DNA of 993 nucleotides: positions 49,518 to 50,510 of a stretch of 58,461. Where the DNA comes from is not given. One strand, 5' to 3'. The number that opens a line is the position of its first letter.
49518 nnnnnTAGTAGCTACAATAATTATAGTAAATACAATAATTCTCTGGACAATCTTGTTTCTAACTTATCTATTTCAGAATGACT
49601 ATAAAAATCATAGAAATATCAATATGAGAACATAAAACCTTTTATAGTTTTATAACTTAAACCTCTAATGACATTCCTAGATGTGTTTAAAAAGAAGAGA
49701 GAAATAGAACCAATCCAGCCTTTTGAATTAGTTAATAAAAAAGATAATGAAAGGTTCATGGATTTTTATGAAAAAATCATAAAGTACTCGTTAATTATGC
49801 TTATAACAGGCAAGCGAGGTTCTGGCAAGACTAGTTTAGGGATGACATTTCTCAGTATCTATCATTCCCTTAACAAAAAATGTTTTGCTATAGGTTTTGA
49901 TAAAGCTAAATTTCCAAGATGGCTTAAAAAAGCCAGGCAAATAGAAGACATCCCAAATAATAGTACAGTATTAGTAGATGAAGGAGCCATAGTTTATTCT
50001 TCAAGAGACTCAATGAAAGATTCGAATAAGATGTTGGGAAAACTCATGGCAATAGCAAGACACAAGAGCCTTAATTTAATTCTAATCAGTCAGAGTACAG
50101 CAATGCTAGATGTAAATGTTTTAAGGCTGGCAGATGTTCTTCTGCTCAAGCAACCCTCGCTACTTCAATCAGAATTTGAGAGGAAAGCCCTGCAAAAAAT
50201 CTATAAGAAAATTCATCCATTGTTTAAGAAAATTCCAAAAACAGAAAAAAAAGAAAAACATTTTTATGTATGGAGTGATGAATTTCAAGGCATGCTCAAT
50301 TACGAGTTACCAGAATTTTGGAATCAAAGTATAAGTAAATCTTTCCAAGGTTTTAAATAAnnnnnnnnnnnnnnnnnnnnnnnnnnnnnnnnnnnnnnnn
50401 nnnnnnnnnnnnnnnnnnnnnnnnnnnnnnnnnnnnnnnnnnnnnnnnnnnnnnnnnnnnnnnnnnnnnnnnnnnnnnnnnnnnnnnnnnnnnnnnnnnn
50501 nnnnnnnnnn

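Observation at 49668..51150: Zot-like P-loop ATPase paired with a coiled-coil HEPN-like (Rx4H) protein: candidate two-gene defence or mobile-element module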

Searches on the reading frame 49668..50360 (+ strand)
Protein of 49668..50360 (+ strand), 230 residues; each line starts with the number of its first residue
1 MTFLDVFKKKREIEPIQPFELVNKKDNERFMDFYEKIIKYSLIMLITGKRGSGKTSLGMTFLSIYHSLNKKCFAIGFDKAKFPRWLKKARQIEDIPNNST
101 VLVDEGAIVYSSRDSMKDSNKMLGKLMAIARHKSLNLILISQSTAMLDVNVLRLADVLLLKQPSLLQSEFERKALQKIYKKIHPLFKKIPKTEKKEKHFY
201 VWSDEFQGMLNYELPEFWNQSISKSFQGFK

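Call 3: search_protein_families(library=pfam, proteins=[window:49668-50360:+], max_evalue=1)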
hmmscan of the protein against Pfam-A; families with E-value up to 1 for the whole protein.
window:49668-50360:+ (230 aa): 16 families
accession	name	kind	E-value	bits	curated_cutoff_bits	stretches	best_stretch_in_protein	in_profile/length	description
PF20720.3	nSTAND3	-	3.4e-05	24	27.2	1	37-144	13-113/155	Novel STAND NTPase 3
PF13173.12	AAA_14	-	0.0003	21.2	27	1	43-106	4-71/129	AAA domain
PF05707.18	Zot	-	0.00065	19.7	20.3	1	85-155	68-139/197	Zonular occludens toxin (Zot)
PF06745.19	ATPase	-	0.0008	19.3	26.6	1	42-84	20-61/231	KaiC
PF13191.12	AAA_16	-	0.0035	18.3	32.6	1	30-75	12-63/167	AAA ATPase domain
PF12775.13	AAA_7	-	0.0051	16.8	25.8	1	21-77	13-69/181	P-loop containing dynein motor region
PF13401.12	AAA_22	-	0.019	15.7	27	1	41-67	5-31/130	AAA domain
PF07088.17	GvpD_P-loop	-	0.053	13.9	24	0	43-64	12-33/189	GvpD gas vesicle protein, P-loop domain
PF01637.24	ATPase_2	-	0.056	13.7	33.2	1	41-205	20-118/225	ATPase domain predominantly from Archaea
PF15884.10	QIL1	-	0.094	13.7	26.6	1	173-228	15-66/77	MICOS complex subunit MIC13, QIL1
PF00437.27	T2SSE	-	0.11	11.6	24.9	1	32-67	133-168/370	Type II/IV secretion system protein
PF25199.1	nSTAND_NTPase5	-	0.12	12.6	34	1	43-119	43-118/145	Novel STAND NTPase 5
PF00158.32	Sigma54_activat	-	0.13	12.4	20.2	1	25-63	6-44/168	Sigma-54 interaction domain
PF04665.18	Pox_A32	-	0.15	11.9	22.8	0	34-59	6-31/242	Poxvirus A32 protein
PF13555.12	AAA_29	-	0.16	12.2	27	1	43-57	24-38/61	P-loop containing region of AAA domain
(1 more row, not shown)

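Call 4: search_protein_families(library=padloc, proteins=[window:49668-50360:+], max_evalue=1)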
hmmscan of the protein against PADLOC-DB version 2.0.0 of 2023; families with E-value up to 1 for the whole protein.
window:49668-50360:+ (230 aa): 2 families
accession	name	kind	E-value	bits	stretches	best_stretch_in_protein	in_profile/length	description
PDLC04140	mad8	-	3.2e-05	21.6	2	85-152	177-242/314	mads_8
PDLC04787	PDC-S01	-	5.9e-05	20.1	1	28-94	14-82/412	-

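Call 5: search_protein_families(library=phrogs, proteins=[window:49668-50360:+], max_evalue=1)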
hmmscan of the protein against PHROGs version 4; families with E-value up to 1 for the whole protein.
window:49668-50360:+ (230 aa): 15 families
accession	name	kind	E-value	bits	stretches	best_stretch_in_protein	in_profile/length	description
phrog_11343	-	unknown function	9.6e-08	32.8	1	36-161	72-203/331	-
phrog_2666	-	head and packaging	3.9e-06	26.8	1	97-177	421-495/555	terminase large subunit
phrog_197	-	moron, auxiliary metabolic gene and host takeover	4.6e-05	24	1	43-156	28-158/486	Zot-like toxin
phrog_2630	-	unknown function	0.0003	21.2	1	20-75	10-65/326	-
phrog_5484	-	DNA, RNA and nucleotide metabolism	0.0019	18.8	1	44-149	31-145/239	DnaA-like replication initiation protein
phrog_6891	-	other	0.0039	17.9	1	29-63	31-64/310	ATPase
phrog_7937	-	unknown function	0.0049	18.1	1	44-144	2-108/111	-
phrog_2376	-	other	0.0074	16.7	1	24-124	58-150/363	ATPase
phrog_1675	-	head and packaging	0.021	15.2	0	94-151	76-133/353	morphogenesis (protein I of M13)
phrog_15564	-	unknown function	0.04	15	1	90-123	9-44/58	-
phrog_1979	-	unknown function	0.053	13.7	1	35-163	118-260/380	-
phrog_124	-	DNA, RNA and nucleotide metabolism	0.065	13.6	1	41-61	43-63/382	Sak4-like ssDNA annealing protein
phrog_17868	-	unknown function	0.075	14.3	1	64-100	61-97/109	-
phrog_6841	-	unknown function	0.14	12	1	44-78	57-91/470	-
phrog_25712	-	unknown function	0.2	12.2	1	46-159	30-138/207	-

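Call 6: search_protein_families(library=ncbifam, proteins=[window:49668-50360:+], max_evalue=1)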
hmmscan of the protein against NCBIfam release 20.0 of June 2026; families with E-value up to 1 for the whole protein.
window:49668-50360:+ (230 aa): 6 families
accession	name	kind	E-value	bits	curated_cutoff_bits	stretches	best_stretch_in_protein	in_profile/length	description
TIGR02788.1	VirB11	equivalog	0.0079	15.2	249.95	1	8-60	112-163/308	P-type DNA transfer ATPase VirB11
NF006799.0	PRK09302.1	equivalog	0.025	13.1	408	1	43-80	275-312/515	circadian clock protein KaiC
TIGR03819.1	heli_sec_ATPase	hypoth_equivalog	0.031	13.5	373.15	1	29-66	166-203/340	TadA family conjugal transfer-associated ATPase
NF004637.0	PRK05986.1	subfamily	0.04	13.6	185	1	36-158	24-145/197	cob(I)yrinic acid a,c-diamide adenosyltransferase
NF010425.0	PRK13851.1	equivalog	0.047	12.5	461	1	9-64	130-185/344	type IV secretion system protein VirB11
NF010340.0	PRK13768.1-2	equivalog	0.05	13.4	293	1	43-80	5-42/265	GTPase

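Call 8: search_solved_structures(query=window:49668-50360:+, max_evalue=1)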
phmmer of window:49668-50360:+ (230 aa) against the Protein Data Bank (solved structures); distinct sequences matched with E-value up to 1: 13.
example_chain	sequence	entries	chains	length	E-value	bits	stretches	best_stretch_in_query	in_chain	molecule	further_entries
2ht6_A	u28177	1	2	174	0.079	15.9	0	45-79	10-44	GTP-binding protein GEM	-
2cjw_A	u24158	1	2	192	0.083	15.8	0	43-79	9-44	GTP-BINDING PROTEIN GEM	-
2g3y_A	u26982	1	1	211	0.12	15.3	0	43-79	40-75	GTP-binding protein GEM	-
23vk_A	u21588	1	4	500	0.37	13.7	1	17-60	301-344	adenylyl-sulfate kinase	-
2gza_A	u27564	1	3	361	0.49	13.3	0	15-59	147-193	Type IV secretion system protein VirB11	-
1mt0_A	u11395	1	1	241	0.54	13.2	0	24-92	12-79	Hemolysin secretion ATP-binding protein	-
3b5j_A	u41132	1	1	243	0.54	13.2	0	24-92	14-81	Alpha-hemolysin translocation ATP-binding protein hlyB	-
2pmk_A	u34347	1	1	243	0.54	13.2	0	24-92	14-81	Alpha-hemolysin translocation ATP-binding protein hlyB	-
2ffb_A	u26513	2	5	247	0.55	13.2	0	24-93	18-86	Alpha-hemolysin translocation ATP-binding protein hlyB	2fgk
2ff7_A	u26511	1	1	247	0.55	13.1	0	24-92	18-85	Alpha-hemolysin translocation ATP-binding protein hlyB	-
1xef_A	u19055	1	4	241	0.56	13.1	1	24-93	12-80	Alpha-hemolysin translocation ATP-binding protein hlyB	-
2ffa_A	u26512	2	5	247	0.58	13.1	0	24-92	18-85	Alpha-hemolysin translocation ATP-binding protein hlyB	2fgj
6d6q_K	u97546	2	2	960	0.58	13.1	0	147-207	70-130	Exosome complex exonuclease RRP44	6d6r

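Call 10: find_homologous_proteins(query=window:49668-50360:+, max_evalue=0.001)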
Query window:49668-50360:+ (230 aa): 308 proteins with E <= 0.001 among 764 candidates; the best 120 are listed.
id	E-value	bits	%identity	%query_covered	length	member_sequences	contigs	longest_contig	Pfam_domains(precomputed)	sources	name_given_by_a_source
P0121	5.7e-146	502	100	100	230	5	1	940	-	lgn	-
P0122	3.1e-122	424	83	100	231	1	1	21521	PF20720.4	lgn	-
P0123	1.6e-118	412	81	100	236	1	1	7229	PF05707.19,PF20720.4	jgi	jgi:energy-coupling factor transporter ATP-binding protein EcfA2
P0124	1.5e-105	370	73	100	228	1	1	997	-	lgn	-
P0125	7.9e-101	354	72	100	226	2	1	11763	PF05707.19,PF20720.4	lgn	-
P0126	3.4e-100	352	72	100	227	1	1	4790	-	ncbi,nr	ncbi:MAG: hypothetical protein K6T16_02210 [Candidatus Pacearchaeota archaeon]|nr:hypothetical prote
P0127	5.8e-100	351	72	100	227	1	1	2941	-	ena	-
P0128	7.9e-100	351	73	98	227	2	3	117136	PF05707.19,PF20720.4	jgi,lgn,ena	-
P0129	2.3e-99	349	69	100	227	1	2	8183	PF05707.19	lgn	-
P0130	3.1e-99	349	71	100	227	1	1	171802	-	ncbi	-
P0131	5.9e-99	348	69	100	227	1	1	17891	PF05707.19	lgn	-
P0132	6.1e-99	348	70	100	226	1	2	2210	PF20720.4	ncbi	-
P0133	5.0e-98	345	69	100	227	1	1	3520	-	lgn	-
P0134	1.0e-97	344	68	100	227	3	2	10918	PF20720.4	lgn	-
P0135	1.2e-97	344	70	97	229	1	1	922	-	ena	-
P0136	8.8e-97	341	69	100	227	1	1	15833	PF05707.19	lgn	-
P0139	3.3e-96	339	68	100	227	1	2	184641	PF05707.19,PF20720.4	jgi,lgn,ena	-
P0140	1.6e-95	337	68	100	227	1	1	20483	PF05707.19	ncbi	-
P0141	8.5e-95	335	64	100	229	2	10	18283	PF05707.19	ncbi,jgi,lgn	-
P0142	1.1e-93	331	67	100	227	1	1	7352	PF05707.19,PF20720.4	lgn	-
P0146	2.2e-92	327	66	100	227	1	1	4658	PF05707.19,PF20720.4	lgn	-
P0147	4.5e-92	326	65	100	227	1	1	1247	PF05707.19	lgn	-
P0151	1.2e-86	308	63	100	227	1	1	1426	PF05707.19,PF20720.4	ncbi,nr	ncbi:MAG: hypothetical protein N3G19_03780 [Candidatus Pacearchaeota archaeon]|nr:hypothetical prote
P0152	4.1e-86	306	61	99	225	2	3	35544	PF05707.19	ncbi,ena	-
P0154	4.1e-84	300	58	100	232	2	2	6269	PF05707.19,PF20720.4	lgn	-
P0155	8.1e-83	295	58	100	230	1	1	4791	PF05707.19,PF20720.4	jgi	-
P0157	9.6e-82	292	58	100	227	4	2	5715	PF05707.19,PF20720.4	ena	-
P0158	3.5e-81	290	59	100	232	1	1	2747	PF05707.19,PF20720.4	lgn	-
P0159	1.0e-80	289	58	100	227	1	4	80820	PF05707.19,PF20720.4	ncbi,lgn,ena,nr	ncbi:ATP-binding protein [Candidatus Woesearchaeota archaeon]|nr:ATP-binding protein [Candidatus Woe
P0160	1.1e-80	288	57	100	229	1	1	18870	PF05707.19,PF20720.4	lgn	-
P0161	1.4e-80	288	56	100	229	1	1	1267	PF05707.19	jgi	jgi:hypothetical protein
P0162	3.1e-80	287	59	100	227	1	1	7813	PF05707.19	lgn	-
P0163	5.5e-80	286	59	99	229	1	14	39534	PF05707.19,PF20720.4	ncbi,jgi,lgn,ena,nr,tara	ncbi:hypothetical protein CMO93_05535 [Candidatus Woesearchaeota archaeon]|nr:hypothetical protein [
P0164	5.7e-80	286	59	100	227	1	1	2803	PF05707.19,PF20720.4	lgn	-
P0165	2.3e-79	284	59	100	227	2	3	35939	PF05707.19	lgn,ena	-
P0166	3.6e-79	283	59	100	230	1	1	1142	PF05707.19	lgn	-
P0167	3.7e-79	283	57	100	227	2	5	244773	PF05707.19,PF20720.4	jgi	-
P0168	2.1e-78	281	56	100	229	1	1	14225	PF05707.19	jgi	jgi:hypothetical protein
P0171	1.1e-77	279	58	97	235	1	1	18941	PF05707.19,PF20720.4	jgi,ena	-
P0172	1.2e-77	278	56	100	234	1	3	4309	PF05707.19,PF20720.4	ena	-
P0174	2.3e-77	278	57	100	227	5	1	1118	PF05707.19,PF20720.4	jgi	-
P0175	2.6e-77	277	57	100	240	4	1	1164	PF05707.19,PF20720.4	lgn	-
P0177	5.3e-77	276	58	100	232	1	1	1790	PF05707.19,PF20720.4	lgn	-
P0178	5.5e-77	276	58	99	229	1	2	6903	PF05707.19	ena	-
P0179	6.3e-77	276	58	99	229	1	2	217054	PF05707.19,PF20720.4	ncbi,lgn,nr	ncbi:hypothetical protein HYU09_01110 [Candidatus Woesearchaeota archaeon]|nr:hypothetical protein [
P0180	1.1e-76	275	58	95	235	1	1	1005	PF05707.19,PF01637.25,PF20720.4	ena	-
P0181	1.2e-76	275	56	100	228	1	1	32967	PF05707.19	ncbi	-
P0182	1.4e-76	275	59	99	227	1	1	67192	PF05707.19,PF20720.4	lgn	-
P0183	1.4e-76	275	57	99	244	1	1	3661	PF05707.19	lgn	-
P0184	1.6e-76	275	56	100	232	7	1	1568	PF05707.19,PF20720.4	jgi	jgi:hypothetical protein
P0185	4.7e-76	273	55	100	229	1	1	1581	PF05707.19,PF20720.4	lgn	-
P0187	5.2e-76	273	55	100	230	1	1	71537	PF05707.19,PF20720.4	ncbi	-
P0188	6.1e-76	273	57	99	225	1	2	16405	PF05707.19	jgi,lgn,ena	-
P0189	1.1e-75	272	56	100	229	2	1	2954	PF05707.19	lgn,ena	-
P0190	1.2e-75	272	57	96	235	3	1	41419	PF05707.19,PF01637.25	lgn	-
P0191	1.2e-75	272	58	100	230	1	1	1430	PF05707.19,PF20720.4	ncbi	-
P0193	1.4e-75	272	56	97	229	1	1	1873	PF05707.19,PF20720.4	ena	-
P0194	1.6e-75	272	56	100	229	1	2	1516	PF05707.19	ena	-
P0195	1.7e-75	271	56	99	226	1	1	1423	PF05707.19,PF20720.4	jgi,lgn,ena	-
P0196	2.0e-75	271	55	96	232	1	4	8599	PF05707.19,PF20720.4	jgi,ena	-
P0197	2.2e-75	271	56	100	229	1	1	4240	PF05707.19,PF20720.4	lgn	-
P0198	2.4e-75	271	57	99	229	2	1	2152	PF05707.19,PF20720.4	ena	-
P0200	2.8e-75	271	62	84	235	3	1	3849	PF05707.19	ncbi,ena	-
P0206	7.6e-75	269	55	100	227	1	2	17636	PF05707.19,PF20720.4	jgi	jgi:Cdc6-like AAA superfamily ATPase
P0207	8.8e-75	269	55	98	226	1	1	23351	PF05707.19,PF20720.4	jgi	jgi:ABC-type oligopeptide transport system ATPase subunit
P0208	9.3e-75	269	56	98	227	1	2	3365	PF05707.19,PF01637.25,PF20720.4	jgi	jgi:Cdc6-like AAA superfamily ATPase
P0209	1.1e-74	269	56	99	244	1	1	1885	PF05707.19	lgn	-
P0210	1.2e-74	269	57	93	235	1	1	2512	PF05707.19,PF13401.13,PF20720.4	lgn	-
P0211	1.4e-74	269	54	100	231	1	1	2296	PF05707.19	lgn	-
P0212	1.7e-74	268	57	93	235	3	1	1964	PF05707.19,PF13401.13,PF20720.4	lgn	-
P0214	4.5e-74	267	55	100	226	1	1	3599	PF05707.19,PF20720.4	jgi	-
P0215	5.2e-74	267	55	99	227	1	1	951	PF05707.19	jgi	jgi:archaellum biogenesis ATPase FlaH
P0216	5.2e-74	267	56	96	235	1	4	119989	PF05707.19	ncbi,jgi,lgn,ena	-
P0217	5.6e-74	267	56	99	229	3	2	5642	PF05707.19,PF20720.4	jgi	jgi:hypothetical protein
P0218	6.5e-74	266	54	100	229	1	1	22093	PF05707.19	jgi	jgi:hypothetical protein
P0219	8.7e-74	266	54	100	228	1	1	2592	PF05707.19,PF20720.4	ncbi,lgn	ncbi:MAG: zonular occludens toxin domain-containing protein [Nanoarchaeota archaeon]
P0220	9.1e-74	266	55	100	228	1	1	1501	PF05707.19,PF01637.25,PF20720.4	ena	-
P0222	1.2e-73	265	58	86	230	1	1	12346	PF05707.19,PF20720.4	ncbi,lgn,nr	ncbi:MAG: zonular occludens toxin domain-containing protein [Nanoarchaeota archaeon]|nr:zonular occl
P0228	2.3e-73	264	56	99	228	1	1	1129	PF05707.19,PF20720.4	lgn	-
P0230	4.6e-73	264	55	100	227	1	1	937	PF05707.19,PF20720.4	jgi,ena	-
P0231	7.3e-73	263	56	100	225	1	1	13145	PF05707.19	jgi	jgi:ABC-type oligopeptide transport system ATPase subunit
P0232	8.0e-73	263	54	100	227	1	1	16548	PF05707.19,PF20720.4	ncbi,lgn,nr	ncbi:hypothetical protein JXB11_03560 [Candidatus Woesearchaeota archaeon]|nr:hypothetical protein [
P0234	9.7e-73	262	58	95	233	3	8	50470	PF05707.19,PF20720.4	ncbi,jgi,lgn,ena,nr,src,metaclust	ncbi:AAA family ATPase [Candidatus Woesearchaeota archaeon]|nr:AAA family ATPase [Candidatus Woesear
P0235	1.3e-72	262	58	87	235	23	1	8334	PF05707.19,PF13401.13,PF20720.4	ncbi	-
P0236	1.4e-72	262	56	93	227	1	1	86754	PF05707.19,PF20720.4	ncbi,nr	ncbi:MAG: hypothetical protein GY861_27480 [bacterium]|nr:hypothetical protein [bacterium]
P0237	1.7e-72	262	58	96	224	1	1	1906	PF05707.19,PF20720.4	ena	-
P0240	2.8e-72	261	55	100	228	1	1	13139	PF05707.19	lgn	-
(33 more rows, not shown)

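Call 20: find_related_loci(query=A2, collection=genome_contigs, flank=10000)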
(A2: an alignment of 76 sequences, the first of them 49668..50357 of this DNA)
Query A2 (230 aa) in genome_contigs; peptide patterns used: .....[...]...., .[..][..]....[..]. (x = any residue, [..] = any of these).
125 stretches matched a pattern; 93 encode a relative of the query (tblastn E <= 1e-3); the best 80 are kept; 80 distinct loci.
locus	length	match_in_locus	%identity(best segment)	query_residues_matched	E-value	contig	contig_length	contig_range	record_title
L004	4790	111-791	72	1-230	1e-107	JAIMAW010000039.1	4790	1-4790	MAG: Candidatus Pacearchaeota archaeon isolate HOT.MB2.108 Contig41, whole genome shotgun sequence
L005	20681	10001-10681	71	1-230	2e-106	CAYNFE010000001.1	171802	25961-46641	MAG TPA_asm: Candidatus Woesearchaeota archaeon isolate binchicken_co228_136 genome assembly, contig: NODE_22_length_171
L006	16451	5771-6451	68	1-230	7e-103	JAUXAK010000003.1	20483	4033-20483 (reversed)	MAG: archaeon isolate CSMAG_2760 CSMAG_2760_k141_831077_length_20483_cov_9.8472, whole genome shotgun sequence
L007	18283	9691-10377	64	1-230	3e-102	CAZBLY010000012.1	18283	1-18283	MAG TPA_asm: Candidatus Woesearchaeota archaeon isolate binchicken_co228_213 genome assembly, contig: NODE_4229_length_1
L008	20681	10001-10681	66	1-230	4e-100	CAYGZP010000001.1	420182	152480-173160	MAG TPA_asm: Candidatus Woesearchaeota archaeon isolate ERP119294_co1_199 genome assembly, contig: NODE_16_length_420182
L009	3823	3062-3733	63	1-227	1e-95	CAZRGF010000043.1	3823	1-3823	MAG TPA_asm: Candidatus Woesearchaeota archaeon isolate SRP178699_co1_535 genome assembly, contig: NODE_37133_length_382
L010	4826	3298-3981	68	1-230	2e-94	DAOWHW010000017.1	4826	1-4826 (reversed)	MAG TPA_asm: archaeon isolate CSMAG_2027 CSMAG_2027_k141_1498968_length_4826_cov_48.0000, whole genome shotgun sequence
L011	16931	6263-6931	61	1-227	4e-92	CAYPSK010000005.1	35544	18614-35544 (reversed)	MAG TPA_asm: Candidatus Woesearchaeota archaeon isolate SRP178699_co1_447 genome assembly, contig: NODE_1180_length_3554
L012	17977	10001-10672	63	1-227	7e-91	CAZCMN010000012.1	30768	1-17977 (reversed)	MAG TPA_asm: Candidatus Woesearchaeota archaeon isolate SRP178699_co1_138 genome assembly, contig: NODE_1573_length_3076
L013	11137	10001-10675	61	1-227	8e-91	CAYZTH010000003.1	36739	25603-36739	MAG TPA_asm: Candidatus Woesearchaeota archaeon isolate SRP178699_co1_214 genome assembly, contig: NODE_1098_length_3673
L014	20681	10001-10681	69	1-230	4e-104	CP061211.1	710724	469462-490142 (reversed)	MAG: Candidatus Pacearchaeota archaeon isolate Pace33H chromosome, complete genome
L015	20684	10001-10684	59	1-228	8e-87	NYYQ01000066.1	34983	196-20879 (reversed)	MAG: Candidatus Woesearchaeota archaeon isolate ARS74 MHASMcontig_631473, whole genome shotgun sequence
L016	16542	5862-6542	58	1-229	3e-86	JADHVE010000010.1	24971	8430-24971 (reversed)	MAG: Candidatus Woesearchaeota archaeon isolate BS150m-G64 BS-150m-C1666, whole genome shotgun sequence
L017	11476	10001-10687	55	1-230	1e-84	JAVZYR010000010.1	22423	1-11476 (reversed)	MAG: Candidatus Aenigmatarchaeota archaeon isolate JZ-3_201901_bins_3 JZ-3_201901_bins_3_scaffold_10, whole genome shotg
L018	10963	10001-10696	56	1-230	8e-84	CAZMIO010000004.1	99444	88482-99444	MAG TPA_asm: uncultured Methanosarcinales archaeon isolate binchicken_co48_311 genome assembly, contig: NODE_186_length_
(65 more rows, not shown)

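Call 27: predict_structure(alignment_id=A2)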
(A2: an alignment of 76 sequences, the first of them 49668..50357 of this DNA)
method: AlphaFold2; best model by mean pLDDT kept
length: 230 residues; sequences in the alignment: 76
mean_pLDDT: 85.9   pTM: 0.84
mean pLDDT of the five models: 85.9, 82.5, 79.9, 79.2, 77.7
residues with pLDDT >= 90: 128; 70-90: 72; 50-70: 24; < 50: 6
segments of 3 or more residues with pLDDT < 50: 228-230
pLDDT, mean of each block of 10 residues (from residue 1): 52 79 86 93 93 94 95 93 94 96 77 64 92 97 79 93 83 87 92 91 95 88 64
secondary structure, 60 per line:
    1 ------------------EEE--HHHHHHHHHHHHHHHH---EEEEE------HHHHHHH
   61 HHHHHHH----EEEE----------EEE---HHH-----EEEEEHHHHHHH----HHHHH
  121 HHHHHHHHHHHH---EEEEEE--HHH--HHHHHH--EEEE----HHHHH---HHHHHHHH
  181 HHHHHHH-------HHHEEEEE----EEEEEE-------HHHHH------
elements in order: E19-21 H24-39 E43-47 H54-67 E72-75 E86-88 E100-104 H105-111 H116-132 E136-141 H149-154 E157-160 H165-169 H173-187 E198-202 E207-212 H220-224

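Call 31: find_related_loci(query=A2, collection=viral_contigs, flank=10000)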
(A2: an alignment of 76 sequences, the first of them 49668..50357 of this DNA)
Query A2 (230 aa) in viral_contigs; peptide patterns used: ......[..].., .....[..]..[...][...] (x = any residue, [..] = any of these).
38 stretches matched a pattern; 1 encode a relative of the query (tblastn E <= 1e-3); 1 distinct loci.
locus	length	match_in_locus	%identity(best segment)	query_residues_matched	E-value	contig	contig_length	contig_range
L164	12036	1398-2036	32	25-228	2e-34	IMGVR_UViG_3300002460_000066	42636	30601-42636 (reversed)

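Call 36: fold_search(model_id=the predicted structure, library=pdb)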
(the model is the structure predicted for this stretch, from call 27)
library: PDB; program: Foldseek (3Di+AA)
matches with E <= 10: 1746; with E <= 0.001: 177
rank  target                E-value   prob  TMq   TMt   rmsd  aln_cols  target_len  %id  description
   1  4kft_C                3.5e-07  1.00  0.48  0.54   5.9       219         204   14  Structure of the genome packaging NTPase B204 from Sulfolobus turreted icosahedral virus 2 in complex with ATP-gammaS (released 2013-05-22)
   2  4kfs_A                4.2e-07  1.00  0.49  0.55   6.0       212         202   13  Structure of the genome packaging NTPase B204 from Sulfolobus turreted icosahedral virus 2 in complex with AMP (released 2013-05-22)
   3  4kft_D                4.5e-07  1.00  0.52  0.60   4.8       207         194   14  Structure of the genome packaging NTPase B204 from Sulfolobus turreted icosahedral virus 2 in complex with ATP-gammaS (released 2013-05-22)
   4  4kfu_B                6.5e-07  1.00  0.52  0.60   5.1       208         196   13  Structure of the genome packaging NTPase B204 from Sulfolobus turreted icosahedral virus 2 in complex with AMPPCP (released 2013-05-22)
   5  4kfu_A                6.5e-07  1.00  0.51  0.56   5.4       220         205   13  Structure of the genome packaging NTPase B204 from Sulfolobus turreted icosahedral virus 2 in complex with AMPPCP (released 2013-05-22)
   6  4r2h                  7.0e-07  1.00  0.48  0.53   6.0       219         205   14  The Crystal Structure of B204, the DNA-packaging ATPase from Sulfolobus Turreted Icosahedral Virus (released 2016-01-13)
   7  4kft_A                1.1e-06  1.00  0.51  0.58   4.7       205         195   13  Structure of the genome packaging NTPase B204 from Sulfolobus turreted icosahedral virus 2 in complex with ATP-gammaS (released 2013-05-22)
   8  4kfr_A                1.2e-06  1.00  0.52  0.58   5.0       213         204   13  Structure of the genome packaging NTPase B204 from Sulfolobus turreted icosahedral virus 2 in complex with sulfate (released 2013-05-22)
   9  4kft_B                1.5e-06  1.00  0.49  0.55   5.6       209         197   14  Structure of the genome packaging NTPase B204 from Sulfolobus turreted icosahedral virus 2 in complex with ATP-gammaS (released 2013-05-22)
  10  4kfu_D                1.8e-06  1.00  0.51  0.58   4.8       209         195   12  Structure of the genome packaging NTPase B204 from Sulfolobus turreted icosahedral virus 2 in complex with AMPPCP (released 2013-05-22)
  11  4kfr_C                2.1e-06  1.00  0.48  0.54   5.3       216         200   14  Structure of the genome packaging NTPase B204 from Sulfolobus turreted icosahedral virus 2 in complex with sulfate (released 2013-05-22)
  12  4kfs_B                2.7e-06  1.00  0.43  0.49   6.6       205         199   15  Structure of the genome packaging NTPase B204 from Sulfolobus turreted icosahedral virus 2 in complex with AMP (released 2013-05-22)
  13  4r2i                  5.0e-06  1.00  0.48  0.52   6.3       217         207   14  The Crystal Structure of STIV B204 complexed with AMP-PNP (released 2016-01-13)
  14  4kfu_C                8.3e-06  1.00  0.52  0.60   4.7       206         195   13  Structure of the genome packaging NTPase B204 from Sulfolobus turreted icosahedral virus 2 in complex with AMPPCP (released 2013-05-22)
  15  4kfr_B                1.0e-05  1.00  0.47  0.51   6.2       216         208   15  Structure of the genome packaging NTPase B204 from Sulfolobus turreted icosahedral virus 2 in complex with sulfate (released 2013-05-22)
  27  2r2a_A                6.8e-05  1.00  0.42  0.49   7.2       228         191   14  Crystal structure of N-terminal domain of zonular occludens toxin from Neisseria meningitidis (released 2007-09-04)
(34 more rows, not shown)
